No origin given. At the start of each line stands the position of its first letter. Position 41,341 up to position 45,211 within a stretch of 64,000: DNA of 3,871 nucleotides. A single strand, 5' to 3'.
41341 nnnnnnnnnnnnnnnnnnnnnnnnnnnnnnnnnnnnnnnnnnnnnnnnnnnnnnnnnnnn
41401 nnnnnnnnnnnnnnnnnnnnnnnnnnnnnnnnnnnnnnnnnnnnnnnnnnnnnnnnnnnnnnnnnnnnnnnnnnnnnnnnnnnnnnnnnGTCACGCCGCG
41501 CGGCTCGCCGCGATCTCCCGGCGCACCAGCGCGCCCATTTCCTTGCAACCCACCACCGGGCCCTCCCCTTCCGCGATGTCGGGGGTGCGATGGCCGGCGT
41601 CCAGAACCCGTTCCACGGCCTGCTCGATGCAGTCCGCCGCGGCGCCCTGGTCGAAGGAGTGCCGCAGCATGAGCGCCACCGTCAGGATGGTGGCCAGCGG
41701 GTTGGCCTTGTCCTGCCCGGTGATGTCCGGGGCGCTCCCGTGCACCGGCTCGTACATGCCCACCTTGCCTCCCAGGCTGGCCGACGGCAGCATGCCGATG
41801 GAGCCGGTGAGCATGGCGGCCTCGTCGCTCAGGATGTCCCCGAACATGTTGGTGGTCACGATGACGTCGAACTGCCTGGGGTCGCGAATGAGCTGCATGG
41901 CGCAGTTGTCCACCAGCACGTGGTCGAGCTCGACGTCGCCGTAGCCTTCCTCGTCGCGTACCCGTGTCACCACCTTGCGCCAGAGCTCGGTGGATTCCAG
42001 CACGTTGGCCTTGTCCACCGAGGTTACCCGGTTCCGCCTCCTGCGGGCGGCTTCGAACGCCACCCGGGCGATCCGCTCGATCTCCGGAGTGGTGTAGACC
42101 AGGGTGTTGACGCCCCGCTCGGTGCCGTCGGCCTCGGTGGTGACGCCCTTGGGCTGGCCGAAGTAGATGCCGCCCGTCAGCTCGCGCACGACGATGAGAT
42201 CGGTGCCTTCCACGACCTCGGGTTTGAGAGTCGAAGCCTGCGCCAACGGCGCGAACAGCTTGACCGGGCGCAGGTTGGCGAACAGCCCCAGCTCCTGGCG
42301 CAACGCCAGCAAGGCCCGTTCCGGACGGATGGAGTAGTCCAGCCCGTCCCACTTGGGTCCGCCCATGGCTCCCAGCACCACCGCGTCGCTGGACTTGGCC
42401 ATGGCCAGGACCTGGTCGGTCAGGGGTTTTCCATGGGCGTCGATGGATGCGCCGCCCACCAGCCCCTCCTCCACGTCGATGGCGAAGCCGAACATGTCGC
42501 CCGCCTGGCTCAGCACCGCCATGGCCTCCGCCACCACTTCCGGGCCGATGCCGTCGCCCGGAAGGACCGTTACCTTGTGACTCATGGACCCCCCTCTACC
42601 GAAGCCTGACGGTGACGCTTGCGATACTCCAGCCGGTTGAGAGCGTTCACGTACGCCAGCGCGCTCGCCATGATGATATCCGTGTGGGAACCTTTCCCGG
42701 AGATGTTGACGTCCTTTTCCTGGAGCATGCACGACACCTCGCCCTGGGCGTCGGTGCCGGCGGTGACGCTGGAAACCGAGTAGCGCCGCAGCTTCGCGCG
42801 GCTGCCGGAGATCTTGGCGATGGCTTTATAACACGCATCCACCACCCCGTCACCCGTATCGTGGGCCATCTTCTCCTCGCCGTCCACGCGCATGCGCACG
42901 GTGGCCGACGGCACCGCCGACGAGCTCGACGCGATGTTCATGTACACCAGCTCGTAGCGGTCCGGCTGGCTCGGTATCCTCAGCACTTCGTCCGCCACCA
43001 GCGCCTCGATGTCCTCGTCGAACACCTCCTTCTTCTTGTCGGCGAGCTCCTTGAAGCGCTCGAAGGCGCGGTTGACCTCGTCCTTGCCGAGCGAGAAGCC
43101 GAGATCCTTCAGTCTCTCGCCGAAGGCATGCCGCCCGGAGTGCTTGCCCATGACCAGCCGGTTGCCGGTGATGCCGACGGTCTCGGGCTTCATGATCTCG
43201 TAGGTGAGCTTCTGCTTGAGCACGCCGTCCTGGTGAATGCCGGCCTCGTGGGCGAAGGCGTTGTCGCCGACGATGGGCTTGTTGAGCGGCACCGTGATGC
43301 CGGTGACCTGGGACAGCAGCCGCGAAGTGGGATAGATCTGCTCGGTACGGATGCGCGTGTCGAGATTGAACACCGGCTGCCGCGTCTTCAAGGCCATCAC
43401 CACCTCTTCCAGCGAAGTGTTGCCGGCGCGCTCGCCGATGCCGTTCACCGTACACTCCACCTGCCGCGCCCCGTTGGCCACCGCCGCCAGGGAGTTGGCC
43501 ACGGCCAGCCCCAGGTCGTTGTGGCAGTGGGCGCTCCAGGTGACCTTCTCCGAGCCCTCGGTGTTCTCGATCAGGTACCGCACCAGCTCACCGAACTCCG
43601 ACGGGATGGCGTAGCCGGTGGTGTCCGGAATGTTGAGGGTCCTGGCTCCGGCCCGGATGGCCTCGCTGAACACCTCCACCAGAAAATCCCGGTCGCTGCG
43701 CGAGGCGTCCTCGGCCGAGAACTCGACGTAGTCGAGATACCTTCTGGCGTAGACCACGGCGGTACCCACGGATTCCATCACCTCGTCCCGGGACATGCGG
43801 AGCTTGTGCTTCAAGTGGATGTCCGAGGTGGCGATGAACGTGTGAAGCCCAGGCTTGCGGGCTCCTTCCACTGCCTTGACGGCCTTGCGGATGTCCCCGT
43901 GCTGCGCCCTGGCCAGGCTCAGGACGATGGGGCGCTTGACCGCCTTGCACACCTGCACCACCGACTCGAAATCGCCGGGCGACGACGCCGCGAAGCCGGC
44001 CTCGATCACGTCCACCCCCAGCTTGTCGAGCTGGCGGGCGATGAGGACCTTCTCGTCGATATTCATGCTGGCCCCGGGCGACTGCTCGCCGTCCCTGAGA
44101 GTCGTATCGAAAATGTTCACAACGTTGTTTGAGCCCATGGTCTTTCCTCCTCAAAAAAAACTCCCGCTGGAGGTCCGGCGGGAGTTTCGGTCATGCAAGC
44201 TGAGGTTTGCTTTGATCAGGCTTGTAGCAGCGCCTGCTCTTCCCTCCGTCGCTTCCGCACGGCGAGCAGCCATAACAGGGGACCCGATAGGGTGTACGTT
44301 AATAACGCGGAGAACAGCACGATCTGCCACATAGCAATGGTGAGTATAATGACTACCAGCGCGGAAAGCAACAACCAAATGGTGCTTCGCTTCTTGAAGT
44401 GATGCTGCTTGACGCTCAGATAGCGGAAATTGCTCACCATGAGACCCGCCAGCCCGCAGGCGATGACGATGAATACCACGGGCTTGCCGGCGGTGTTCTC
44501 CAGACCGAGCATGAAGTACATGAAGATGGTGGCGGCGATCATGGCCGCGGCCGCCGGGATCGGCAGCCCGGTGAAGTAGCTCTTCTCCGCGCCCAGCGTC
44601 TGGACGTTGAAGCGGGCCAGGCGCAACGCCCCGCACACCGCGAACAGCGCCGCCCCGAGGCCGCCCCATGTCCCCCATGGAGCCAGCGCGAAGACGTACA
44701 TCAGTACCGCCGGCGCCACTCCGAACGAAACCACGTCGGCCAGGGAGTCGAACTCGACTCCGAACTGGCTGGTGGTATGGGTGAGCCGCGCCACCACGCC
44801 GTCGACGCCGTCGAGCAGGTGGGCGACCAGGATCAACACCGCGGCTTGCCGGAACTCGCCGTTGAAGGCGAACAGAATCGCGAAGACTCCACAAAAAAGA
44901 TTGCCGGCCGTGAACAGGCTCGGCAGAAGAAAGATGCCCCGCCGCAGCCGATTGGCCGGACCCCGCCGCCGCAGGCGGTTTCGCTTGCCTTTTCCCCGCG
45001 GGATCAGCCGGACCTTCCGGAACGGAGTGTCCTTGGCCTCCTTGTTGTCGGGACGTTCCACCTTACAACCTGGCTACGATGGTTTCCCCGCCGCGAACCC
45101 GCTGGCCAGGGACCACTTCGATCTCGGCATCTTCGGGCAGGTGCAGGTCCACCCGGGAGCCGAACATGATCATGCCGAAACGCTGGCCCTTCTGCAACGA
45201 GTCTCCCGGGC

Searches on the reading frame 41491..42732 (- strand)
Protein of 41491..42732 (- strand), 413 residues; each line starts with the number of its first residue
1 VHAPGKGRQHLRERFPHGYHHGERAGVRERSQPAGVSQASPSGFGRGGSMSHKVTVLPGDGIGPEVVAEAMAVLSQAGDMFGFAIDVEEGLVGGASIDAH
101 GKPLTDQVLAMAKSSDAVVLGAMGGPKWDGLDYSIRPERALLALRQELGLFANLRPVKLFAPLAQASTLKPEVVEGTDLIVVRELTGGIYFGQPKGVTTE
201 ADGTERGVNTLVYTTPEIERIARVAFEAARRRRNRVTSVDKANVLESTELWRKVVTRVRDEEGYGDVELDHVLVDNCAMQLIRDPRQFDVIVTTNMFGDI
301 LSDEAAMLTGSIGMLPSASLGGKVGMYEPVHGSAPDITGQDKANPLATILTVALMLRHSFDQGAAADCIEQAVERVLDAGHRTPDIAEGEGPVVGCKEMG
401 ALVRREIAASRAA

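Call 24: search_protein_families(library=pfam, proteins=[window:41491-42732:-], max_evalue=0.00001)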
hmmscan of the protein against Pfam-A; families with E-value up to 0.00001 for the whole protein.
window:41491-42732:- (413 aa): 1 family
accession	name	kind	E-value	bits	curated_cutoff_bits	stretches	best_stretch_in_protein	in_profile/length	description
PF00180.25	Iso_dh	-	2.8e-138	461.4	27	1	53-402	1-347/348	Isocitrate/isopropylmalate dehydrogenase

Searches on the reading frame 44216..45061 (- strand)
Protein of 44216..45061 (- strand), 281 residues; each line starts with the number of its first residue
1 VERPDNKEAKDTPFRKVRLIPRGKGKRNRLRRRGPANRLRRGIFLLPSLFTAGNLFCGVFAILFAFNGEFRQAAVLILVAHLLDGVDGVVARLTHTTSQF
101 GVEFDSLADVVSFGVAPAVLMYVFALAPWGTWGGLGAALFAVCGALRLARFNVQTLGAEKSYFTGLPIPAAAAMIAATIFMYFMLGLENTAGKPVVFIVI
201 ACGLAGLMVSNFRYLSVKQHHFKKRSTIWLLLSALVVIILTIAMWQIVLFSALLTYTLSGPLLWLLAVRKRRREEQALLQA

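Call 24: search_protein_families(library=pfam, proteins=[window:44216-45061:-], max_evalue=0.00001)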
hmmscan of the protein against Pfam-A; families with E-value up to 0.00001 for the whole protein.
window:44216-45061:- (281 aa): 1 family
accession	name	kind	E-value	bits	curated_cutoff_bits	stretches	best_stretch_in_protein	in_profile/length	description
PF01066.26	CDP-OH_P_transf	-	1.8e-21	77.6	22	1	45-191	2-138/152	CDP-alcohol phosphatidyltransferase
